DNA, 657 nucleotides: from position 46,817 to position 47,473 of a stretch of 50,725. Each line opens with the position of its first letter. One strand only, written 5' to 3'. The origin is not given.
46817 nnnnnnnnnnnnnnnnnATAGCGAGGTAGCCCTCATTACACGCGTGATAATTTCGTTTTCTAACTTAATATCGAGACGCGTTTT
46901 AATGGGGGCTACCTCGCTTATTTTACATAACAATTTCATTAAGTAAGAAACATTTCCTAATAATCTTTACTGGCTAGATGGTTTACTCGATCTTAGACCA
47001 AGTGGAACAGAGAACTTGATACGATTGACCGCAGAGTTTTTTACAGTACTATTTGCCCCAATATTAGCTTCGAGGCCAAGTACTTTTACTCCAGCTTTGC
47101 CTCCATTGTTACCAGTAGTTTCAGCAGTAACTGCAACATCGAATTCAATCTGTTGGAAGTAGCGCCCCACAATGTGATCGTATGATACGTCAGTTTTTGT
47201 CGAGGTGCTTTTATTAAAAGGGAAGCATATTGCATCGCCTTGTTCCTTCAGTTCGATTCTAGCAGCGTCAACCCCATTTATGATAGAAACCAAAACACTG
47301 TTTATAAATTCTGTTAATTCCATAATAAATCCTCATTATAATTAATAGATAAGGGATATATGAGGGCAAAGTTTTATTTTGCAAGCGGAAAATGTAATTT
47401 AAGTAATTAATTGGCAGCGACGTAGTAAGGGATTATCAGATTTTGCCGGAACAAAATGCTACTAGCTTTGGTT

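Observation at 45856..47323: Uncharacterised two-gene module (trypco2-like 118 aa plus 308-aa putative nuclease-fold protein) next to AbiE: candidate novel defence/conflict system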

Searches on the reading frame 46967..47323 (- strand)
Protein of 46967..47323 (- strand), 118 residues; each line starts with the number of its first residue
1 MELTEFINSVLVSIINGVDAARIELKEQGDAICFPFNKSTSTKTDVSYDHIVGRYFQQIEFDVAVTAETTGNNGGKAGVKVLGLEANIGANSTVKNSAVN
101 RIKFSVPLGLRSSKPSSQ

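Call 4: search_protein_families(library=pfam, proteins=[window:46967-47323:-], max_evalue=1)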
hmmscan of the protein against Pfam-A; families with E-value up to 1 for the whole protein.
window:46967-47323:- (118 aa): 1 family
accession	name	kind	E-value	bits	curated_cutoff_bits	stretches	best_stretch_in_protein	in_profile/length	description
PF19631.4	Trypco2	-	0.00069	20.3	24.2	1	57-104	31-74/78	Trypsin-co-occurring domain 2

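Call 5: search_protein_families(library=padloc, proteins=[window:46967-47323:-], max_evalue=1)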
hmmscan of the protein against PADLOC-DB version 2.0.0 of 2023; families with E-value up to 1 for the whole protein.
window:46967-47323:- (118 aa): 0 families

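Call 6: search_protein_families(library=ncbifam, proteins=[window:46967-47323:-], max_evalue=1)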
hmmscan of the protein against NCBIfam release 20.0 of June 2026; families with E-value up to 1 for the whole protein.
window:46967-47323:- (118 aa): 0 families

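Call 12: find_homologous_proteins(query=window:46967-47323:-)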
Query window:46967-47323:- (118 aa): 8 proteins with E <= 0.001 among 11 candidates.
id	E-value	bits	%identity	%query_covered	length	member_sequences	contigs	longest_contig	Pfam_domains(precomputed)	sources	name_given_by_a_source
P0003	8.1e-69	246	100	100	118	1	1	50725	-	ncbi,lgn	-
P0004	8.6e-22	95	48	93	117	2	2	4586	-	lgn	-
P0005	9.4e-10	56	42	93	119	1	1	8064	-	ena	-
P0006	1.2e-7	50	38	92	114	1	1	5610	-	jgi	jgi:hypothetical protein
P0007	8.0e-7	47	43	97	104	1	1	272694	-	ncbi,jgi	jgi:hypothetical protein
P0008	1.0e-5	43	34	93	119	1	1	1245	-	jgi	-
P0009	1.7e-4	39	31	93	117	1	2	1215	-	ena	-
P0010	3.9e-4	38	32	92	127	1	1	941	-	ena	-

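Call 15: find_encoding_contigs(protein=P0004, flank=10000)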
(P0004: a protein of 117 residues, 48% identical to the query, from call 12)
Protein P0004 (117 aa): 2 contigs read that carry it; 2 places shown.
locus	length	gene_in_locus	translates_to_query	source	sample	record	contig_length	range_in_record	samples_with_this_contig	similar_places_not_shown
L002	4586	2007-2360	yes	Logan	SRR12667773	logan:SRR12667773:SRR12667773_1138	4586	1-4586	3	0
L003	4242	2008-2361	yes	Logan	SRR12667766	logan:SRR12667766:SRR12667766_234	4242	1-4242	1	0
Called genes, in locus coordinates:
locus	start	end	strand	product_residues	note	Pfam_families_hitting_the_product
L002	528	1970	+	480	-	-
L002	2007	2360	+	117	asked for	-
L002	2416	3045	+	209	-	-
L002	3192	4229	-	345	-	PF17761:DUF1016_N, PF06250:YhcG_C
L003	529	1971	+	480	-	-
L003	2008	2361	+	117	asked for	-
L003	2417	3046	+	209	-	-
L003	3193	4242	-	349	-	?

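Call 18: find_encoding_contigs(protein=P0007, flank=8000)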
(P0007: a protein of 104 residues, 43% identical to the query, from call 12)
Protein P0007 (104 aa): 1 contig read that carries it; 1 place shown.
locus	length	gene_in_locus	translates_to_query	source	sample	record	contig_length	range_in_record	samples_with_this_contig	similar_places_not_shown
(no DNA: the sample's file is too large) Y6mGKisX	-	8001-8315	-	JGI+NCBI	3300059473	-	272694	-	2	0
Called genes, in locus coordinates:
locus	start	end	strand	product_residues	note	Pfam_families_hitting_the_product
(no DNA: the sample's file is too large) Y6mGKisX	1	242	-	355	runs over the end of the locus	PF00890:FAD_binding_2 (faint), PF01266:DAO, PF01494:FAD_binding_3, PF01946:Thi4, PF03486:HI0933_like (faint), PF04820:Trp_halogenase (faint), PF07992:Pyr_redox_2 (weak), PF13450:NAD_binding_8 (weak), +1 more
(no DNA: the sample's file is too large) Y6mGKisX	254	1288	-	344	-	PF00730:HhH-GPD, PF14815:NUDIX_4 (weak)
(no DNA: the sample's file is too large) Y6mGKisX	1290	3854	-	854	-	PF12704:MacB_PCD (faint), PF02687:FtsX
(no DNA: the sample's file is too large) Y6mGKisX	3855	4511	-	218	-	PF00005:ABC_tran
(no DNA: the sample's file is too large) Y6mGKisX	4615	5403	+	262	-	PF25182:NonGDSL, PF00657:Lipase_GDSL, PF13472:Lipase_GDSL_2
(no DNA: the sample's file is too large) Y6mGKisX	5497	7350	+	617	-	PF13667:ThiC-associated, PF01964:ThiC_Rad_SAM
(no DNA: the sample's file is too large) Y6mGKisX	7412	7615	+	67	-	-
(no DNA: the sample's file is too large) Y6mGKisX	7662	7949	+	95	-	PF01541:GIY-YIG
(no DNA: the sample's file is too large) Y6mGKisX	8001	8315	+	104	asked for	-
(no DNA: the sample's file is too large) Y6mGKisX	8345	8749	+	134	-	PF09945:DUF2177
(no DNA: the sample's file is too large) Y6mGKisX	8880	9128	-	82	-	PF09834:DUF2061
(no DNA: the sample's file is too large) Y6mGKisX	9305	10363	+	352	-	PF00484:Pro_CA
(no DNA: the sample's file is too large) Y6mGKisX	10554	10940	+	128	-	-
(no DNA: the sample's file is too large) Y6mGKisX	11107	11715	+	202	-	-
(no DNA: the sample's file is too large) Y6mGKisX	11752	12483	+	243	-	-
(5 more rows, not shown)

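Call 19: find_encoding_contigs(protein=P0005, flank=8000)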
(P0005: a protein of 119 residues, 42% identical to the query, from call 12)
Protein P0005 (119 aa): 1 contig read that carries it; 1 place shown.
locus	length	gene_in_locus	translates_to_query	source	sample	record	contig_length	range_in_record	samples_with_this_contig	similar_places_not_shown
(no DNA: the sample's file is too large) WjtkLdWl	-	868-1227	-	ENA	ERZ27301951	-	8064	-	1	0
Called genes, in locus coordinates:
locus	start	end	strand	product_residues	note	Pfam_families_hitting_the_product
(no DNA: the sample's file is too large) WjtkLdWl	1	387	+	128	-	?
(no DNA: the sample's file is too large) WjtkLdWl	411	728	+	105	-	PF13432:TPR_16 (faint), PF14559:TPR_19 (faint)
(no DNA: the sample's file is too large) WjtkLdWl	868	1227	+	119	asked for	-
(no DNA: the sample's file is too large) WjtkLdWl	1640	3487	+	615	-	PF01807:Zn_ribbon_DnaG, PF08275:DNAG_N, PF01751:Toprim, PF13362:Toprim_3, PF13662:Toprim_4, PF13155:Toprim_2, PF10410:DnaB_bind (weak)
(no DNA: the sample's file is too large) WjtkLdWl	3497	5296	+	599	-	PF03979:Sigma70_r1_1, PF00140:Sigma70_r1_2, PF04546:Sigma70_ner, PF04542:Sigma70_r2, PF04539:Sigma70_r3, PF04545:Sigma70_r4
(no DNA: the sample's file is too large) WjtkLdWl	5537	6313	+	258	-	PF24481:CT398_CC, PF02591:Zn_ribbon_9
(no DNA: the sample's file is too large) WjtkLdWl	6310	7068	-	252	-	PF01351:RNase_HII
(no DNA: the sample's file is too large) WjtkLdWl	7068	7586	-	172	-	-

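Call 20: find_encoding_contigs(protein=P0006, flank=8000)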
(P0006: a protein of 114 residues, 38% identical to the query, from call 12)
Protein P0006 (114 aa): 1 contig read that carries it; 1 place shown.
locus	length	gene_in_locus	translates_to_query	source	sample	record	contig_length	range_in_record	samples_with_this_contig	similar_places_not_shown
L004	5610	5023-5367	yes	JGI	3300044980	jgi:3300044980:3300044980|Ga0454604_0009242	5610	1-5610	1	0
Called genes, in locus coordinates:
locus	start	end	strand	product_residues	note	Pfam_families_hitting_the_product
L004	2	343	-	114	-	?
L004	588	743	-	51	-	-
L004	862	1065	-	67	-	-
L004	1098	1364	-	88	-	-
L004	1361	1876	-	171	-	-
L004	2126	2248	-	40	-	-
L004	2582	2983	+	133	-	-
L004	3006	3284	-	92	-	-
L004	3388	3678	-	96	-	-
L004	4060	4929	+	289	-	-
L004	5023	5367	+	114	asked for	-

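Call 47: find_homologous_proteins(query=A4, max_evalue=0.001)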
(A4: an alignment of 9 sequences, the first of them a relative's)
Query A4 (9 sequences) (118 aa, profile of the alignment): 1360 proteins with E <= 0.001 among 4466 candidates; the best 120 are listed.
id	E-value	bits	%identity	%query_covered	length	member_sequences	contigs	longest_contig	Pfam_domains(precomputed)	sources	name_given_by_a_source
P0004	2.9e-44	168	48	93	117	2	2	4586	-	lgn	-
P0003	2.2e-42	162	100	100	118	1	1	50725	-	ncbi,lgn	-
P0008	6.8e-40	154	34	93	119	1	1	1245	-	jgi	-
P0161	2.4e-37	146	49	97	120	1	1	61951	-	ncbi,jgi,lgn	-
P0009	8.3e-37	144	31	93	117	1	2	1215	-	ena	-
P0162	1.2e-36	143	47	97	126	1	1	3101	-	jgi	jgi:hypothetical protein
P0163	2.7e-36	142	52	97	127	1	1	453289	-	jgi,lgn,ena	-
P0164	2.2e-34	136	42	98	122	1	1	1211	-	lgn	-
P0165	3.2e-34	136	33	77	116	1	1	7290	-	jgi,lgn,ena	-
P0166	4.1e-34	135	35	93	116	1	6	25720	-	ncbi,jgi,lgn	-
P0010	5.2e-34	135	32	92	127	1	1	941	-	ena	-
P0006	5.4e-34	135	38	92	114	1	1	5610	-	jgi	jgi:hypothetical protein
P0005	1.8e-33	133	42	93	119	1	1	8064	-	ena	-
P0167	1.5e-32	130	33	93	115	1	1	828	-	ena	-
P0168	1.7e-32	130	38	92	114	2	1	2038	PF19631.5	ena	-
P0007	6.5e-31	125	43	97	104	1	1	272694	-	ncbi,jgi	jgi:hypothetical protein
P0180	1.0e-30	124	49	97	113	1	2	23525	-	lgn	-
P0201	1.1e-28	118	36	100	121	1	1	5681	PF19631.5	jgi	jgi:hypothetical protein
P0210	3.7e-28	116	38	92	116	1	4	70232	PF19631.5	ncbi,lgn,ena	-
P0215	5.2e-28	116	46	97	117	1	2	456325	-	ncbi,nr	ncbi:MAG: hypothetical protein KIT56_03530 [Gammaproteobacteria bacterium]|nr:hypothetical protein [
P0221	7.4e-28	115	38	92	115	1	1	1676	PF19631.5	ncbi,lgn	-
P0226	9.4e-28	115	37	92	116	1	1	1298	PF19631.5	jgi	jgi:hypothetical protein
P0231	1.5e-27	114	36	92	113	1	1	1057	PF19631.5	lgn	-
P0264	1.5e-26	111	35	92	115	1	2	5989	PF19631.5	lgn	-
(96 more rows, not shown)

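Call 48: search_protein_families(library=pfam, alignment_id=A4, max_evalue=0.1)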
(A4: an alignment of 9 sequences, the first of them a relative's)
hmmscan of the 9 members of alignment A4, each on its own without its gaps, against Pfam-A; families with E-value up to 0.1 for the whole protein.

A. member 1, P0003 (118 aa): 1 family
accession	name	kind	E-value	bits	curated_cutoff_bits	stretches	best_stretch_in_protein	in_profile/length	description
PF19631.4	Trypco2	-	0.00069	20.3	24.2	1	57-104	31-74/78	Trypsin-co-occurring domain 2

B. families by the number of members that match (of 9 scanned): 2 families
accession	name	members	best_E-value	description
PF19631.4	Trypco2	9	3.3e-05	Trypsin-co-occurring domain 2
PF00455.28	DeoRC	1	0.083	DeoR C terminal sensor domain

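Call 49: find_encoding_contigs(protein=P0161, flank=6000, max_places=3)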
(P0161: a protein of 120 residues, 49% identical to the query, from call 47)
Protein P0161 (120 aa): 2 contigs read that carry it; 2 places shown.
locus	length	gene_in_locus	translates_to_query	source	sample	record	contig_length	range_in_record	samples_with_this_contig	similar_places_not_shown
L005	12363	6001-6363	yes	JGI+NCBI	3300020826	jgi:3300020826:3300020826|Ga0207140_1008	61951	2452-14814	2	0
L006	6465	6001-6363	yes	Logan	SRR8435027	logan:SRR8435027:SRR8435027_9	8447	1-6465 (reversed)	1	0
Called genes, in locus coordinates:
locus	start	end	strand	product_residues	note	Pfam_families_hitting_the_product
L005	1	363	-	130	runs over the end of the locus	PF20432:Xre-like-HTH, PF09722:Xre_MbcA_ParS_C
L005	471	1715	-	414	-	PF07690:MFS_1, PF00083:Sugar_tr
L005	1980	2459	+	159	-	-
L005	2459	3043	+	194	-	PF10755:DUF2585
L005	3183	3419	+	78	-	-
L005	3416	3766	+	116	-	PF02452:PemK_toxin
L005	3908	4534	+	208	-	PF00440:TetR_N (weak), PF02909:TetR_C_1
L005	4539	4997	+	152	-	-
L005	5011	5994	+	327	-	PF02796:HTH_7 (faint), PF13936:HTH_38, PF00665:rve (weak)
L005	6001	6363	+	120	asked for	-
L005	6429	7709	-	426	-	PF27087:LRR_TMOD-LMOD (faint)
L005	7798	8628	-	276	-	PF02582:DUF155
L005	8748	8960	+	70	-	PF11455:MazE-like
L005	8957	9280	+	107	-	PF02452:PemK_toxin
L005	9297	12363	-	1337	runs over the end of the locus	-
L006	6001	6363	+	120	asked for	-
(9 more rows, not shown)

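Call 50: find_encoding_contigs(protein=P0163, flank=6000, max_places=3)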
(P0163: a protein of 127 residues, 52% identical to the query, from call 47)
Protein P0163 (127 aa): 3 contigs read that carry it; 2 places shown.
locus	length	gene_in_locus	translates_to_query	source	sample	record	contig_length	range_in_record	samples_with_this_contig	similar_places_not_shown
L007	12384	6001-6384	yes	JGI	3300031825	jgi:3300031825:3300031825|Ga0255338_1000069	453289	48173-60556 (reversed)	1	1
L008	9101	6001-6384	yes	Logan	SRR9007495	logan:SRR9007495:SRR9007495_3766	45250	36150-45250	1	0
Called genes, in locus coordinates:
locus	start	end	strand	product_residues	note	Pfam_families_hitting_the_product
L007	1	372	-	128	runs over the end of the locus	-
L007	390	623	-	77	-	-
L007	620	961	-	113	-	PF09686:Plasmid_RAQPRD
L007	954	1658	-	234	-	PF14348:DtrJ-like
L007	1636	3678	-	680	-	PF10412:TrwB_AAD_bind (faint), PF12696:TraG-D_C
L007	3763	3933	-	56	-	-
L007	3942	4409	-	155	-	-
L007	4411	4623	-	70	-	-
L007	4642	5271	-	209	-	-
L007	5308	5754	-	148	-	-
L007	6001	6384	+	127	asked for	-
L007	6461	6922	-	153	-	-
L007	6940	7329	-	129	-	-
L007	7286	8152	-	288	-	-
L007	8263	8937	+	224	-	PF01381:HTH_3 (weak), PF00717:Peptidase_S24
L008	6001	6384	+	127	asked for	-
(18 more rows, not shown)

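Call 51: find_encoding_contigs(protein=P0180, flank=6000, max_places=3)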
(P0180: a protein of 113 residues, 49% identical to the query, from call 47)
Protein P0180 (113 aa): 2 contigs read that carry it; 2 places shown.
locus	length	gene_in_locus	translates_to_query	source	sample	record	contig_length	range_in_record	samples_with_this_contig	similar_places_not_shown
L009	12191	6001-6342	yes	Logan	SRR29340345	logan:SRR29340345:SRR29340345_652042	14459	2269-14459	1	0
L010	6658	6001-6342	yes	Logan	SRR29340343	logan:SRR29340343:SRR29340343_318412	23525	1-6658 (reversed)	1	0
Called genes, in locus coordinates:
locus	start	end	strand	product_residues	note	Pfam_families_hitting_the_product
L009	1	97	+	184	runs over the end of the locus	PF18306:LDcluster4, PF03641:Lysine_decarbox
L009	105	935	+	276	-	PF00196:GerE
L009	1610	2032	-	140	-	-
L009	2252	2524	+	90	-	-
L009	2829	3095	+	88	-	PF04221:RelB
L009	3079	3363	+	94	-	PF15738:YafQ_toxin, PF05016:ParE_toxin (weak)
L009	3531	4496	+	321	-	PF07603:Lcl_C (weak)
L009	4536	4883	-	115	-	-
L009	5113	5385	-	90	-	-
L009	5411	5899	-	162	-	PF12686:DUF3800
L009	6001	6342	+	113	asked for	-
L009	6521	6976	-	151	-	PF20901:Sf6_terminase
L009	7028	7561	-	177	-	-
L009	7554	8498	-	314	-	PF13481:AAA_25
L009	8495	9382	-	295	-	PF13362:Toprim_3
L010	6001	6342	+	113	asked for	-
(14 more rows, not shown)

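Call 52: find_encoding_contigs(protein=P0215, flank=6000, max_places=3)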
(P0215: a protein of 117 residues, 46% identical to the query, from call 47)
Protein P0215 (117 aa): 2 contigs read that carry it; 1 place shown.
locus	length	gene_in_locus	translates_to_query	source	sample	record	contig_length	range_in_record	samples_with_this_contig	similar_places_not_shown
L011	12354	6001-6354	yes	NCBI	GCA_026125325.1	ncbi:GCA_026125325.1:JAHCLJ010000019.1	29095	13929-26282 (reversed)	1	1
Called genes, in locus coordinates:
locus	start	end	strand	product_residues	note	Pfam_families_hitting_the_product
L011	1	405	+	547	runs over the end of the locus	PF02790:COX2_TM, PF00116:COX2, PF13442:Cytochrome_CBB3, PF00034:Cytochrom_C (weak), PF13442:Cytochrome_CBB3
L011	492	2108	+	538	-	PF00115:COX1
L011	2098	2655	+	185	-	PF04442:CtaG_Cox11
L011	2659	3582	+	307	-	PF00510:COX3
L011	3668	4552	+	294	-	PF00581:Rhodanese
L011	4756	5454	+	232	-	-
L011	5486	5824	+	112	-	-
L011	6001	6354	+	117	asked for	-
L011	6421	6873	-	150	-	PF03852:Vsr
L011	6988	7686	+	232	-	PF09570:RE_SinI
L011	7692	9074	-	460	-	PF12728:HTH_17, PF00145:DNA_methylase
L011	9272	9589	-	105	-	PF12844:HTH_19 (weak), PF13560:HTH_31 (weak), PF01381:HTH_3 (faint)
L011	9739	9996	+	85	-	-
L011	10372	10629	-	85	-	-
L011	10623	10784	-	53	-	-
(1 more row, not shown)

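Call 55: find_related_loci(query=A4, collection=genome_contigs, flank=5000)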
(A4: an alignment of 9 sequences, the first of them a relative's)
Query A4 (118 aa) in genome_contigs; peptide patterns used: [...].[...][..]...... (x = any residue, [..] = any of these).
144 stretches matched a pattern; 74 encode a relative of the query (tblastn E <= 1e-3); 74 distinct loci.
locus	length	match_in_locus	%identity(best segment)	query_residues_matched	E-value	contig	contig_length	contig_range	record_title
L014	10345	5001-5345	49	1-114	2e-30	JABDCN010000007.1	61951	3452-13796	MAG: Gammaproteobacteria bacterium isolate BWMinHeated_Nextera72_MAG2 3300020826.a:Ga0207140_1008, whole genome shotgun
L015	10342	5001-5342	39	1-110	1e-18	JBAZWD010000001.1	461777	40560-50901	MAG: Legionellales bacterium isolate SO_2017_GW1_269 NODE_137_length_461777_cov_1.491253_OW334_2017, whole genome shotgu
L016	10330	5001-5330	39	1-110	6e-17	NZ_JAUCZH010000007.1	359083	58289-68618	MAG: Tabrizicola sp. isolate CZS48M_Bin3_fgap_30860_1 Contig_514, whole genome shotgun sequence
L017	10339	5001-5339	37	1-113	2e-16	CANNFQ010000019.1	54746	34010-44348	uncultured Rhodobacteraceae bacterium isolate 2-1073.fasta genome assembly, contig: NODE_19, whole genome shotgun sequen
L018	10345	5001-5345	37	1-110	2e-15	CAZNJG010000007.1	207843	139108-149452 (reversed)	MAG TPA_asm: uncultured Opitutaceae bacterium isolate SRP344714_co2_250 genome assembly, contig: NODE_118_length_207843_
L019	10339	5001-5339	33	1-113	3e-15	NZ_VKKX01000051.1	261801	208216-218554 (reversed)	Gemmobacter caeruleus strain N8 NODE_5, whole genome shotgun sequence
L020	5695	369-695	36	1-118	1e-14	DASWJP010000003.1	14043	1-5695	MAG TPA_asm: Kiloniellales bacterium isolate SMAG_U2899 k141_1480056, whole genome shotgun sequence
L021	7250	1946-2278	38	1-110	1e-14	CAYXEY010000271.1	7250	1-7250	MAG TPA_asm: uncultured Planctomycetaceae bacterium isolate binchicken_co245_183 genome assembly, contig: NODE_13201_len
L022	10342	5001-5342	36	1-117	1e-14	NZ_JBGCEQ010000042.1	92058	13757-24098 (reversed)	MAG: Roseobacter sp. isolate SGMAG-43 contig42, whole genome shotgun sequence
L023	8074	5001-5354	37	1-114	3e-14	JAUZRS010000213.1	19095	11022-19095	MAG: Gammaproteobacteria bacterium isolate 12ROV5_HD12-AMOR20_M1286 AMOR20_M1286_contig213, whole genome shotgun sequenc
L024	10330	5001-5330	36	1-110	4e-14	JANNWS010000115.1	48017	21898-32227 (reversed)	MAG: Rhodobacterales bacterium isolate VAR_34_metabat_325 VAR_34_k141_835503, whole genome shotgun sequence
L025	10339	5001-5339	33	1-113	4e-14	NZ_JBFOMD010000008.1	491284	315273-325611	MAG: Ruegeria sp. isolate E08Bin-5-7 c_000000000008, whole genome shotgun sequence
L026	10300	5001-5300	36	1-108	1e-13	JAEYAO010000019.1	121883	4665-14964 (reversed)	MAG: Proteobacteria bacterium isolate OH_HDB_280 k127_1294617, whole genome shotgun sequence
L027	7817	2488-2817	33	1-110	2e-13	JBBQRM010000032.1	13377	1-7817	MAG: Rhodobacterales bacterium isolate Co_metawrap_1681 Cmw_1681_k141_21320765_length_13377_cov_6.0000, whole genome sho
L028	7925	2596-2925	32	1-110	7e-13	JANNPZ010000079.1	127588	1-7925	MAG: Paracoccaceae bacterium isolate SOY_31_metabat_74 SOY_31_k141_2290016, whole genome shotgun sequence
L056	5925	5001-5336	32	1-113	5e-9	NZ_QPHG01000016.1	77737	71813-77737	MAG: Nitrosomonas sp. isolate CP45 NODE_16_length_77737_cov_1.631545, whole genome shotgun sequence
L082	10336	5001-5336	32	1-113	1e-4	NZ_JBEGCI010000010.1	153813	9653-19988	Halomonas pelophila strain CS7 contig10, whole genome shotgun sequence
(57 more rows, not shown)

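Call 60: search_protein_families(library=pfam, alignment_id=A5, max_evalue=0.001)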
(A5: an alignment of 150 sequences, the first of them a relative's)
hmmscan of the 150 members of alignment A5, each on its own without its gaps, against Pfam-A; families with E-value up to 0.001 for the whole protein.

A. member 1, L002:477-1967:+ (497 aa): 1 family
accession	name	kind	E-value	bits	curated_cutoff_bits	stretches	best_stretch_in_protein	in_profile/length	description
PF24611.2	Spectrin_Anc-1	-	0.00071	20.3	33.2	0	214-291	30-106/115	Nuclear anchorage protein 1, spectrin-like repeat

B. families by the number of members that match (of 150 scanned): 131 families (the first 25 are shown)
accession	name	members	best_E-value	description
PF00198.28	2-oxoacid_dh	5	4.7e-86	2-oxoacid dehydrogenases acyltransferase (catalytic domain)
PF00364.28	Biotin_lipoyl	5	9.7e-46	Biotin-requiring enzyme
PF00589.27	Phage_integrase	5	1.6e-38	Phage integrase family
PF02817.22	E3_binding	5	3.7e-12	e3 binding domain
PF01124.23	MAPEG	3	3.4e-27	MAPEG family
PF16870.10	OxoGdeHyase_C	2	4.3e-55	2-oxoglutarate dehydrogenase C-terminal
PF02779.29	Transket_pyr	2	5.1e-48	Transketolase, pyrimidine binding domain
PF10137.14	CAP12-PCTIR_TIR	2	6.9e-41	CAP12/Pycsar effector protein, TIR domain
PF01609.27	DDE_Tnp_1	2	2.5e-22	Transposase DDE domain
PF13495.12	Phage_int_SAM_4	2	8.8e-20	Phage integrase, N-terminal SAM-like domain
PF02463.25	SMC_N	2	1.7e-08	RecF/RecN/SMC N terminal domain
PF01597.25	GCV_H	2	2.1e-06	Glycine cleavage H-protein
PF02347.22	GDC-P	1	1.6e-112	Glycine cleavage system P-protein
PF07992.20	Pyr_redox_2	1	4.2e-72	Pyridine nucleotide-disulphide oxidoreductase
PF16861.10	Carbam_trans_C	1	8.7e-72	Carbamoyltransferase C-terminus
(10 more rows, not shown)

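Call 61: search_protein_families(library=padloc, alignment_id=A5, max_evalue=0.00001)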
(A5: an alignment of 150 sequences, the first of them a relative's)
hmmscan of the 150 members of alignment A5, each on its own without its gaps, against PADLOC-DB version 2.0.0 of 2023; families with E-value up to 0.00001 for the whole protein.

A. member 1, L002:477-1967:+ (497 aa): 1 family
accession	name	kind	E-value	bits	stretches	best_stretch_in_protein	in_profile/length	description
PDLC00006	DruC1|DruC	-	2.6e-06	24.2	0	205-330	164-285/626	Unknown function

B. families by the number of members that match (of 150 scanned): 67 families (the first 25 are shown)
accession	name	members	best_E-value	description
PDLC04449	PDC-M14B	4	1.8e-09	-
PDLC04451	PDC-M14B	4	1.4e-08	-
PDLC04450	PDC-M14B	3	4.5e-08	-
PDLC05005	PDC-S35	2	1.8e-74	-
PDLC05007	PDC-S35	2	7.1e-72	-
PDLC05004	PDC-S35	2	8.5e-65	-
PDLC05006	PDC-S35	2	1.1e-52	-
PDLC05003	PDC-S35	2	2e-46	-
PDLC00731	Effector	2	6.4e-14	TIR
PDLC00729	Effector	2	7.5e-12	TIR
PDLC00732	Effector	2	4.9e-11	TIR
PDLC02371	PycTIR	2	1.2e-10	-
PDLC04453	PDC-M14B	2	2.9e-06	-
PDLC04774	PDC-M68B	1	9.7e-194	-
PDLC04920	PDC-S13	1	4.1e-111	-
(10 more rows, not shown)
